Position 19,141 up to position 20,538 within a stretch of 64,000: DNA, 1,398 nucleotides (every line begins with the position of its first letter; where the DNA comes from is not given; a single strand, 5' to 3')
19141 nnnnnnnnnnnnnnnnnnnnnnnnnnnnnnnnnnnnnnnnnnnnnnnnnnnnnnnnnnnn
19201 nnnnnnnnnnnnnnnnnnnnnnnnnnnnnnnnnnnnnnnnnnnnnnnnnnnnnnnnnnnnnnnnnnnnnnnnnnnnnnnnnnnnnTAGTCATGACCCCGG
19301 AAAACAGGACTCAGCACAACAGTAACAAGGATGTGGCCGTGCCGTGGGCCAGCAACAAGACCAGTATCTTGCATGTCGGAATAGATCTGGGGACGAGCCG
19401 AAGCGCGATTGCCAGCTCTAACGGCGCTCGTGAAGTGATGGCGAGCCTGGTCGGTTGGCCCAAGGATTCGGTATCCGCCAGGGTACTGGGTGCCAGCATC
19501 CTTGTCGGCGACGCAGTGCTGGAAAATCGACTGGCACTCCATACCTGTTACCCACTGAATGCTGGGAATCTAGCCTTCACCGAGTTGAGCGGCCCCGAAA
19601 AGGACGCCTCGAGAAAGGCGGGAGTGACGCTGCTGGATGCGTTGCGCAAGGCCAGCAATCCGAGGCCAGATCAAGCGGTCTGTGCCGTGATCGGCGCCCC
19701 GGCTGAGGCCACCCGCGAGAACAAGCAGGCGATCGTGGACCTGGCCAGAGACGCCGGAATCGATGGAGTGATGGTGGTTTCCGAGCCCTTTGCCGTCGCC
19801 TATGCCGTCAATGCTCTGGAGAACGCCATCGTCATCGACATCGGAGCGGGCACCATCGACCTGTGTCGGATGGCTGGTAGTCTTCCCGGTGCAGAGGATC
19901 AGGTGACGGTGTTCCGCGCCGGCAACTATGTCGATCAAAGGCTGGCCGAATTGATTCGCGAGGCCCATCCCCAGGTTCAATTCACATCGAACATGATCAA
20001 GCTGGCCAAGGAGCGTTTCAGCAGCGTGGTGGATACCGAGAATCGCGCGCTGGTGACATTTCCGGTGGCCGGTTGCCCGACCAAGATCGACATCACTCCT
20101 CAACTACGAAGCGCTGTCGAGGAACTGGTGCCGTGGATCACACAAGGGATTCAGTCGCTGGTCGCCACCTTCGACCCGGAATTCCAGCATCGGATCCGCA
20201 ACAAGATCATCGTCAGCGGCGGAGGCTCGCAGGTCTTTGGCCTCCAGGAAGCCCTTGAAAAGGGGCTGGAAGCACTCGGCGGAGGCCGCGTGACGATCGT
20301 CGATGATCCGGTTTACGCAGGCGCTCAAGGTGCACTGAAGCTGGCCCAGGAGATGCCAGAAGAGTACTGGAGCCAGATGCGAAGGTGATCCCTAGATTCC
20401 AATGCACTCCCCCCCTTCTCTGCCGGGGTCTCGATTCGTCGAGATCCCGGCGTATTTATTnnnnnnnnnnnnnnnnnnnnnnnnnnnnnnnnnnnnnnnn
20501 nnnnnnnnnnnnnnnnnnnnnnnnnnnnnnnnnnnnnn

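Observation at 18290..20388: Two-gene operon encoding a MamK-family actin-like ATPase and an upstream linker/coiled-coil partner, in a genome that also has a full MreB elongasome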

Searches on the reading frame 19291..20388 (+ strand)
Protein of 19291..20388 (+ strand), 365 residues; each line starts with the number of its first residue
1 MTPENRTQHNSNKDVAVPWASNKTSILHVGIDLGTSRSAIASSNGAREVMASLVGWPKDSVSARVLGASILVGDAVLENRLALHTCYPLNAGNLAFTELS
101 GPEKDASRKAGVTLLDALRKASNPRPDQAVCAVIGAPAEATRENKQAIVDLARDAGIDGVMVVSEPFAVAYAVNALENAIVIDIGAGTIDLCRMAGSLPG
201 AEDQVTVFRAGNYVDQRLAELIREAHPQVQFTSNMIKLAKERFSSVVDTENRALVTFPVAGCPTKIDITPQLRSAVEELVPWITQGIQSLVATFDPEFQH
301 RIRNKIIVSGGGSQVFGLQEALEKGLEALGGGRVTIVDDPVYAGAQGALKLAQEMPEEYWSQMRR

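Call 3: search_protein_families(library=pfam, proteins=[window:19291-20388:+], max_evalue=0.01)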
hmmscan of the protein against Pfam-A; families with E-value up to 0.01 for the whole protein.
window:19291-20388:+ (365 aa): 6 families
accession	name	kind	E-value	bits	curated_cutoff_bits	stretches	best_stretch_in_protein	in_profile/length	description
PF06723.19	MreB_Mbl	-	1.5e-21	77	27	1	118-355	82-322/327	MreB/Mbl protein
PF00022.25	Actin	-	3.5e-06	26.3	27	0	283-337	306-362/410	Actin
PF00012.26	HSP70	-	1.3e-05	24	20.6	1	114-191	117-200/599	Hsp70 protein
PF25229.1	Salactin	-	1.5e-05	24.7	27.1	1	102-355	68-334/335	Salactin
PF25216.1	Volactin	-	0.00016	21.7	35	1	128-350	112-319/321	Volactin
PF01869.26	BcrAD_BadFG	-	0.0058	16.6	31.5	0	283-352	198-271/271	BadF/BadG/BcrA/BcrD ATPase family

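Call 4: search_protein_families(library=ncbifam, proteins=[window:19291-20388:+], max_evalue=0.01)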
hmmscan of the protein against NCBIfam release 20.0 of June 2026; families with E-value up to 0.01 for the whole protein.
window:19291-20388:+ (365 aa): 18 families
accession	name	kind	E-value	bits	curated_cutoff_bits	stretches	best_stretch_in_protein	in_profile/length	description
NF040964.1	MamK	subfamily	7.4e-117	390.1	400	1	27-364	1-331/335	MamK family actin-like protein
NF053558.1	BeeR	equivalog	9.9e-49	166.2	530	1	27-362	1-347/349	BeeR family actin-like protein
NF010539.0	PRK13927.1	subfamily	3.8e-19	68.8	293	1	128-355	98-329/339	rod shape-determining protein MreB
TIGR00904.1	mreB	subfamily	9.6e-16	57.7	365.75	1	132-354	101-328/334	MreB/Mrl family cell shape determining protein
NF010540.1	PRK13929.1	exception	4e-12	45.9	515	1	131-348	100-320/334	rod-share determining protein MreBH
NF011660.0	PRK15080.1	equivalog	1e-08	34.8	182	1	132-189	97-153/277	ethanolamine utilization protein EutJ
NF053533.1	salactin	equivalog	1e-07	31.4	400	1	102-354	69-334/335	actin-like salactin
TIGR01991.1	HscA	equivalog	2.7e-07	29.5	708.55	1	115-322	115-333/600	Fe-S protein assembly chaperone HscA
TIGR02529.1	EutJ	subfamily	5.3e-07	29.3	152.1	1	132-191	64-122/239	ethanolamine utilization protein EutJ family protein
NF003520.0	PRK05183.1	subfamily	2.3e-06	26.3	620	1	115-192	135-217/621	Fe-S protein assembly chaperone HscA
NF001413.0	PRK00290.1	equivalog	2.3e-06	26.2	648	1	127-192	131-199/625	molecular chaperone DnaK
TIGR02350.1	prok_dnaK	equivalog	1.2e-05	23.9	822.55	1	126-192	127-198/596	molecular chaperone DnaK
NF009947.0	PRK13411.1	equivalog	4.1e-05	21.8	1002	1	127-191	131-200/662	molecular chaperone DnaK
NF010498.0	PRK13917.1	equivalog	4.2e-05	22.9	417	1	179-353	187-335/344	plasmid segregation protein ParM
NF009946.0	PRK13410.1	equivalog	0.00013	20.3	1019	1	127-193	133-203/669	molecular chaperone DnaK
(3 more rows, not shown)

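Call 6: find_homologous_proteins(query=window:19291-20388:+)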
Query window:19291-20388:+ (365 aa): 3121 proteins with E <= 0.001 among 8000 candidates; the best 120 are listed.
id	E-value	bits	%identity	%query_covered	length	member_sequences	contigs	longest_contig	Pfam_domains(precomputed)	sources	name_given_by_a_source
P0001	2.8e-232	788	99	100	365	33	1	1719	PF00012.27,PF06723.20,PF00022.26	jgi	-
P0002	7.5e-193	658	81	100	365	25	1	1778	PF00012.27,PF06723.20,PF25229.2,PF00022.26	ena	-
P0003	4.7e-186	636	80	100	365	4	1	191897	PF00012.27,PF06723.20,PF25229.2,PF00022.26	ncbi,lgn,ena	-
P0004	3.0e-176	604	77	100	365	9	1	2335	PF00012.27,PF06723.20,PF00022.26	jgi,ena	-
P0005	1.5e-174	598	74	100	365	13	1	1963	PF00012.27,PF22128.3,PF06723.20,PF00022.26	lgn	-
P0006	2.1e-172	591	74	100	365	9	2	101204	PF00012.27,PF06723.20,PF00022.26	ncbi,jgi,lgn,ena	jgi:rod shape-determining protein MreB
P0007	3.0e-171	587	72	100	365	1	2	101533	PF00012.27,PF22128.3,PF06723.20,PF25229.2,PF00022.26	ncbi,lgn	-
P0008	2.5e-164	565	72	97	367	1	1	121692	PF00012.27,PF06723.20,PF25229.2,PF00022.26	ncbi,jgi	-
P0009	2.0e-163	562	72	98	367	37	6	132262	PF00012.27,PF06723.20,PF25229.2,PF00022.26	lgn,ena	-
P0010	3.7e-161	554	71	98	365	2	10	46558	PF00012.27,PF06723.20,PF25229.2,PF00022.26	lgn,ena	-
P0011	6.4e-161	553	71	99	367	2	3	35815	PF01869.27,PF00012.27,PF06723.20,PF25229.2,PF00022.26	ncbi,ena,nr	ncbi:MAG: hypothetical protein CBC13_03000 [Planctomycetia bacterium TMED53]|nr:MAG: hypothetical pr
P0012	4.8e-160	550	70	98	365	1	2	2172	PF00012.27,PF06723.20,PF25229.2,PF00022.26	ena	-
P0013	2.7e-157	541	69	99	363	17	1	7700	PF00012.27,PF06723.20,PF25229.2,PF00022.26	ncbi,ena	-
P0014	3.3e-149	515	64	99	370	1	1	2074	PF00012.27,PF06723.20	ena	-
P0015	2.6e-147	509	66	94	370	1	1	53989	PF00012.27,PF06723.20,PF00022.26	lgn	-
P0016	1.4e-142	493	64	94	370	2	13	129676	PF00012.27,PF06723.20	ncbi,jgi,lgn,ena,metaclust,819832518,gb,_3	metaclust:\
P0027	2.2e-135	469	60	94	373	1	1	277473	PF00012.27,PF06723.20,PF00022.26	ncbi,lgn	-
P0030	9.7e-135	467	62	93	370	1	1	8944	PF00012.27,PF06723.20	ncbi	ncbi:MAG: MamK family actin-like protein [Planctomycetota bacterium]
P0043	6.3e-114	399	56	87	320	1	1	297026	PF00012.27,PF06723.20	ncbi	ncbi:MAG: rod shape-determining protein [Planctomycetota bacterium]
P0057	3.7e-101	357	49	95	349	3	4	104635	PF06723.20,PF25229.2,PF00022.26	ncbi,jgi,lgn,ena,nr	ncbi:MAG: hypothetical protein CMJ89_07135 [Planctomycetes bacterium]|jgi:rod shape-determining prot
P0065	2.1e-100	354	49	93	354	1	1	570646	PF06723.20,PF25229.2,PF14450.13,PF00022.26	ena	-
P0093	4.3e-98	347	47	98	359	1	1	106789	PF06723.20,PF25229.2,PF00022.26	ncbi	ncbi:MAG: MamK family actin-like protein [Planctomycetota bacterium]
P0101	6.9e-98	346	47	93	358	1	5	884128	PF01869.27,PF06723.20,PF25229.2,PF00022.26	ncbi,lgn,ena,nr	ncbi:MAG: hypothetical protein EYC70_07720 [Planctomycetota bacterium]|nr:MAG: hypothetical protein 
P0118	3.4e-97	344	47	99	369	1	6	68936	PF06723.20,PF25229.2,PF00022.26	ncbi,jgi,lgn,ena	-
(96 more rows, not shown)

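Call 7: search_solved_structures(query=window:19291-20388:+, max_evalue=0.001, show_alignments=2)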
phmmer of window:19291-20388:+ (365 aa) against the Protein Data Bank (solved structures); distinct sequences matched with E-value up to 0.001: 39.
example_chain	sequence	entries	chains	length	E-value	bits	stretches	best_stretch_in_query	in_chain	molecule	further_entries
5ljw_A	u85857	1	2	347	3.8e-80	272.9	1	26-363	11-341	Actin-like ATPase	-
5jyg_A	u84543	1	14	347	3.8e-80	272.9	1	26-363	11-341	Actin-like ATPase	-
5ljv_A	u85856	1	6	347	5.2e-80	272.4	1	26-363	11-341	Actin-like ATPase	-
8r2n_A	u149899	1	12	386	2.4e-28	102.6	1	18-361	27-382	Actin/actin family protein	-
1jce_A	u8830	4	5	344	1.3e-10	44.3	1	132-348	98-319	ROD SHAPE-DETERMINING PROTEIN MREB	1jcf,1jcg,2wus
7e1c_A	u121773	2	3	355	6.9e-10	41.9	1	132-326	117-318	Cell shape-determining protein MreB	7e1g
4czf_A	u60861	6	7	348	4e-09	39.4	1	119-352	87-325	ROD SHAPE-DETERMINING PROTEIN MREB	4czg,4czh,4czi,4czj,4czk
4czl_A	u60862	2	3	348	4e-09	39.4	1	119-352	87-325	ROD SHAPE-DETERMINING PROTEIN MREB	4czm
4cze_A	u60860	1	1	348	8.5e-09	38.3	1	129-352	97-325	ROD SHAPE-DETERMINING PROTEIN MREB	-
7zpt_M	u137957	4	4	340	1.6e-08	37.4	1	129-323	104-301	Cell shape-determining protein MreB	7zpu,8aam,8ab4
8azg_M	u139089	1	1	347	1.6e-08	37.4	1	129-323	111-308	Cell shape-determining protein MreB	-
7bvy_A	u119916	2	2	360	6e-06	28.9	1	132-317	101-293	Cell shape determining protein MreB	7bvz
2v7y_A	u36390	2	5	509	7.8e-06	28.6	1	29-195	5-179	CHAPERONE PROTEIN DNAK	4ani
4rtf_D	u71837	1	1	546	1.3e-05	27.8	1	27-194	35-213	Chaperone protein DnaK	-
6w6e_I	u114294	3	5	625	3.4e-05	26.5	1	29-194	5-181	Chaperone protein DnaK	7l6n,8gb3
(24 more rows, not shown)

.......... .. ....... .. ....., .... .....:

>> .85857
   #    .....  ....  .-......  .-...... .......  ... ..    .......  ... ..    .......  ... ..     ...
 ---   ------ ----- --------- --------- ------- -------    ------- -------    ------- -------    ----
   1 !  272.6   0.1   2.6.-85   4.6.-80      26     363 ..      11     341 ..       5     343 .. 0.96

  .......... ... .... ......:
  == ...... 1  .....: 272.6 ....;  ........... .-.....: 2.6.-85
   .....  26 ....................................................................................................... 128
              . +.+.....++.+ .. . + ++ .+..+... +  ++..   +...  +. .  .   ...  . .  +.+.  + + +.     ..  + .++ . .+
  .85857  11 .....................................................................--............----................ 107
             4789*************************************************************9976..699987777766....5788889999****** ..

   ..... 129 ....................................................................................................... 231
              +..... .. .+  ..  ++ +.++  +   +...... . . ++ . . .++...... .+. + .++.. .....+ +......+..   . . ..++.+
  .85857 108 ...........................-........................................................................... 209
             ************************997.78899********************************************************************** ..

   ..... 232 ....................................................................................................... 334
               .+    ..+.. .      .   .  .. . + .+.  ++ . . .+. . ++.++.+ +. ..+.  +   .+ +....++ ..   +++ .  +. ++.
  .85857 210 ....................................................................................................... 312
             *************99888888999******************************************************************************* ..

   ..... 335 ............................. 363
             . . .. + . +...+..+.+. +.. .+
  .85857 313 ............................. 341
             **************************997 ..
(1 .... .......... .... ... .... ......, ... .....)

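Call 8: find_encoding_contigs(protein=P0003, flank=8000, max_places=2)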
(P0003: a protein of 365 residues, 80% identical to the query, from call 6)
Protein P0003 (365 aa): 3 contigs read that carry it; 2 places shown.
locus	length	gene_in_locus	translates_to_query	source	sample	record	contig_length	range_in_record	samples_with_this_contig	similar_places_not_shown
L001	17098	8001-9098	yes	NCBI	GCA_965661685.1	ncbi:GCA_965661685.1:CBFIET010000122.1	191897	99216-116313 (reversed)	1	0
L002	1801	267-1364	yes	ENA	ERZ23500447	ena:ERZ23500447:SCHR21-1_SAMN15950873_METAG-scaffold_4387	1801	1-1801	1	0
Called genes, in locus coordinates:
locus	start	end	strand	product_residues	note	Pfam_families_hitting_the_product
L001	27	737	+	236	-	PF04085:MreC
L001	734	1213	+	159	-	-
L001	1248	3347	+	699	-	PF03717:PBP_dimer, PF00905:Transpeptidase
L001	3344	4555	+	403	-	PF01098:FTSW_RODA_SPOVE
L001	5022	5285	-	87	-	-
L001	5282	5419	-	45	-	-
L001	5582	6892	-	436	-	-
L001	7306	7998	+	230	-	-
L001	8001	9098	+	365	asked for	PF00022:Actin (faint), PF06723:MreB_Mbl, PF00012:HSP70 (weak), PF25229:Salactin (weak)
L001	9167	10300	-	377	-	PF00266:Aminotran_5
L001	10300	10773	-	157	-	-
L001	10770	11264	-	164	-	PF02577:BFN_dom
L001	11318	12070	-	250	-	PF00459:Inositol_P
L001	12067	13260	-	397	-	PF00162:PGK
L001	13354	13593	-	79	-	-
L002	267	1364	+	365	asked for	PF00022:Actin (faint), PF06723:MreB_Mbl, PF00012:HSP70 (weak), PF25229:Salactin (weak)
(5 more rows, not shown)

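Call 9: find_encoding_contigs(protein=P0016, flank=8000, max_places=3)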
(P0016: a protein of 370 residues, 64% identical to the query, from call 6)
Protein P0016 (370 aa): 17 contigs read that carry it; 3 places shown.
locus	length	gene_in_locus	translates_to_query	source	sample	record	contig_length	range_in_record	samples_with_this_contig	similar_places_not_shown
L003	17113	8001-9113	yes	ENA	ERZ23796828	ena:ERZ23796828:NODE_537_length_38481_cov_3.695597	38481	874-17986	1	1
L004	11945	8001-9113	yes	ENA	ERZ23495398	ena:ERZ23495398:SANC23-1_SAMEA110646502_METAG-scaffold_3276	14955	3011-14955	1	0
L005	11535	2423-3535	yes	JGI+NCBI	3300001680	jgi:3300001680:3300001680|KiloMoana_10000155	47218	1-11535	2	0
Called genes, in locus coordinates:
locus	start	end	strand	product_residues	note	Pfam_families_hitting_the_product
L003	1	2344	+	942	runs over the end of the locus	-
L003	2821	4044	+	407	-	PF00404:Dockerin_1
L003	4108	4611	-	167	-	-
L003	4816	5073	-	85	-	PF00364:Biotin_lipoyl, PF25964:BSH_ALG44 (weak)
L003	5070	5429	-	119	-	PF01258:zf-dskA_traR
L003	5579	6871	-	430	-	-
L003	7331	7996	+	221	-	-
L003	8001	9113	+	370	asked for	PF00012:HSP70 (faint), PF06723:MreB_Mbl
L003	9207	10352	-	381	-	PF00266:Aminotran_5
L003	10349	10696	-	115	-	-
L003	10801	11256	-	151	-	-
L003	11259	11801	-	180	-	PF02577:BFN_dom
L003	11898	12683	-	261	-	PF00459:Inositol_P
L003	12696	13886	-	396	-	PF00162:PGK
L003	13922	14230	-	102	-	-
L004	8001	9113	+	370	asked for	PF00012:HSP70 (faint), PF06723:MreB_Mbl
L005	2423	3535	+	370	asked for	PF00012:HSP70 (faint), PF06723:MreB_Mbl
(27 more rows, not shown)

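Call 11: find_encoding_contigs(protein=P0027, flank=6000, max_places=1)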
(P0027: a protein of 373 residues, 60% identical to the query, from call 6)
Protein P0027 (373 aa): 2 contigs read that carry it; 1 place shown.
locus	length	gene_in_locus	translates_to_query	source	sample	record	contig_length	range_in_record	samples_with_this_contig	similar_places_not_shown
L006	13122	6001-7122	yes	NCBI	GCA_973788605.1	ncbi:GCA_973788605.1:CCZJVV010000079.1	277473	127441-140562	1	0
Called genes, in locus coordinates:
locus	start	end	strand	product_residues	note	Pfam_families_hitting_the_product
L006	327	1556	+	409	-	PF00404:Dockerin_1 (weak)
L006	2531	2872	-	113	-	PF01258:zf-dskA_traR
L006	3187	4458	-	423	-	-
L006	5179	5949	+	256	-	-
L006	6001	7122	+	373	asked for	PF06723:MreB_Mbl, PF00012:HSP70 (weak), PF00022:Actin (faint)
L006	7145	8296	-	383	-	PF00266:Aminotran_5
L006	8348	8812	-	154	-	-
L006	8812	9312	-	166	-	-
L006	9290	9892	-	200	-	PF02577:BFN_dom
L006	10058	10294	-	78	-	PF02325:CCB3_YggT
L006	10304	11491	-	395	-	PF00162:PGK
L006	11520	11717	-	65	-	-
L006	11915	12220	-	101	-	-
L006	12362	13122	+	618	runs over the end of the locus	PF01839:FG-GAP (faint), PF13517:FG-GAP_3, PF07593:UnbV_ASPIC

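Call 12: find_encoding_contigs(protein=P0043, flank=6000, max_places=1)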
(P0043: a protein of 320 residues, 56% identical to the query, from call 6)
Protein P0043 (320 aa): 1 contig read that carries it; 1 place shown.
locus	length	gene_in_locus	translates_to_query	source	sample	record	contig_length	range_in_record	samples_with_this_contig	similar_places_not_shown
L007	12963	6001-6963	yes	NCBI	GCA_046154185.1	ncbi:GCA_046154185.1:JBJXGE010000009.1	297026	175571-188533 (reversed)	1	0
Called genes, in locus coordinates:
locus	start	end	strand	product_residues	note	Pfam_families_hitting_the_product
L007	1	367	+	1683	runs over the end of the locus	PF00069:Pkinase, PF07714:PK_Tyr_Ser-Thr (weak), PF13191:AAA_16 (faint), PF13401:AAA_22 (faint), PF00158:Sigma54_activat, PF07728:AAA_5 (weak), PF14532:Sigma54_activ_2, PF25601:AAA_lid_14, +1 more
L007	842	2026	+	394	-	PF00404:Dockerin_1 (weak)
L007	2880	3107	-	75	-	-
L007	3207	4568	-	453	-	-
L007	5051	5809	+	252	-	-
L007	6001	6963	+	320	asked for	PF00012:HSP70 (weak), PF06723:MreB_Mbl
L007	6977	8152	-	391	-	PF00266:Aminotran_5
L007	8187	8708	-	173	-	-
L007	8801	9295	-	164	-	-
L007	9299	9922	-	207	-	PF02577:BFN_dom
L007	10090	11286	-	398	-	PF00162:PGK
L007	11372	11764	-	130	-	-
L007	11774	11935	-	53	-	-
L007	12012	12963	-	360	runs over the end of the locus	-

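Call 13: find_encoding_contigs(protein=P0101, flank=6000, max_places=1)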
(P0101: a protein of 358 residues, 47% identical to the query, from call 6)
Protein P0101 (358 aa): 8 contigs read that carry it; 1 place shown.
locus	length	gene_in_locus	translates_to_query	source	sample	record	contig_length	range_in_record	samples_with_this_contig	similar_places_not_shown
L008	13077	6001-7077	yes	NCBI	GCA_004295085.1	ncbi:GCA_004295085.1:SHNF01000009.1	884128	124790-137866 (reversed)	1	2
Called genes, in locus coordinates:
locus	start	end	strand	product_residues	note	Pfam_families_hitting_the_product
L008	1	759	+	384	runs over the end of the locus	PF13650:Asp_protease_2, PF13975:gag-asp_proteas (faint), PF00595:PDZ, PF13180:PDZ_2 (weak), PF17820:PDZ_6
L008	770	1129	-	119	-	PF01741:MscL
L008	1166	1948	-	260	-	PF04338:DUF481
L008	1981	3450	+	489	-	PF00919:UPF0004, PF04055:Radical_SAM, PF18693:TRAM_2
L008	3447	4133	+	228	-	PF01066:CDP-OH_P_transf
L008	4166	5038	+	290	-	PF00158:Sigma54_activat, PF14532:Sigma54_activ_2, PF07724:AAA_2 (weak), PF07728:AAA_5, PF25601:AAA_lid_14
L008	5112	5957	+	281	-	-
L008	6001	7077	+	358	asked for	PF00022:Actin (faint), PF01869:BcrAD_BadFG (weak), PF25229:Salactin, PF06723:MreB_Mbl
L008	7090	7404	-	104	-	-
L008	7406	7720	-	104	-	-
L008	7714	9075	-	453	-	-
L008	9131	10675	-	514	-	PF13439:Glyco_transf_4, PF00534:Glycos_transf_1, PF13692:Glyco_trans_1_4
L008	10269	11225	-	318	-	PF00535:Glycos_transf_2, PF13641:Glyco_tranf_2_3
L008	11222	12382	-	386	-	PF13439:Glyco_transf_4, PF20706:GT4-conflict (weak), PF00534:Glycos_transf_1, PF13692:Glyco_trans_1_4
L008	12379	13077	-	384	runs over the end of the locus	PF13439:Glyco_transf_4, PF20706:GT4-conflict, PF00534:Glycos_transf_1, PF13692:Glyco_trans_1_4, PF13524:Glyco_trans_1_2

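Call 14: find_encoding_contigs(protein=P0065, flank=6000, max_places=1)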
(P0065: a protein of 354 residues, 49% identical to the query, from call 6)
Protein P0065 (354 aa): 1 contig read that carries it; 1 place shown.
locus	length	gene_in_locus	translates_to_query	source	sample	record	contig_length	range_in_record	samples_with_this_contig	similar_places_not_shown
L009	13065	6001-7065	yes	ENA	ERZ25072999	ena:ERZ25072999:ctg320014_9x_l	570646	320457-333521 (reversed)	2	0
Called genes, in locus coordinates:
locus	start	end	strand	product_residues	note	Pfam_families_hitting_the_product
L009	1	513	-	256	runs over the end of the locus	PF00005:ABC_tran, PF13304:AAA_21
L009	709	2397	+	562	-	PF01425:Amidase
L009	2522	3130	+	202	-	PF07617:DUF1579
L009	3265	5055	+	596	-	PF13088:BNR_2, PF24316:Tli3 (faint), PF02012:BNR (faint), PF21471:Reelin_subrepeat-B (faint)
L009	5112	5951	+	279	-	-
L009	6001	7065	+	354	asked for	PF00022:Actin (faint), PF06723:MreB_Mbl, PF25229:Salactin, PF14450:FtsA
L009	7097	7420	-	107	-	-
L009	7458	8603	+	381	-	PF04055:Radical_SAM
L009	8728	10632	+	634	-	PF01839:FG-GAP (faint), PF13517:FG-GAP_3, PF07593:UnbV_ASPIC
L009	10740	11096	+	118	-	PF09656:PGPGW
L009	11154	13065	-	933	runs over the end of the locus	PF00486:Trans_reg_C, PF13191:AAA_16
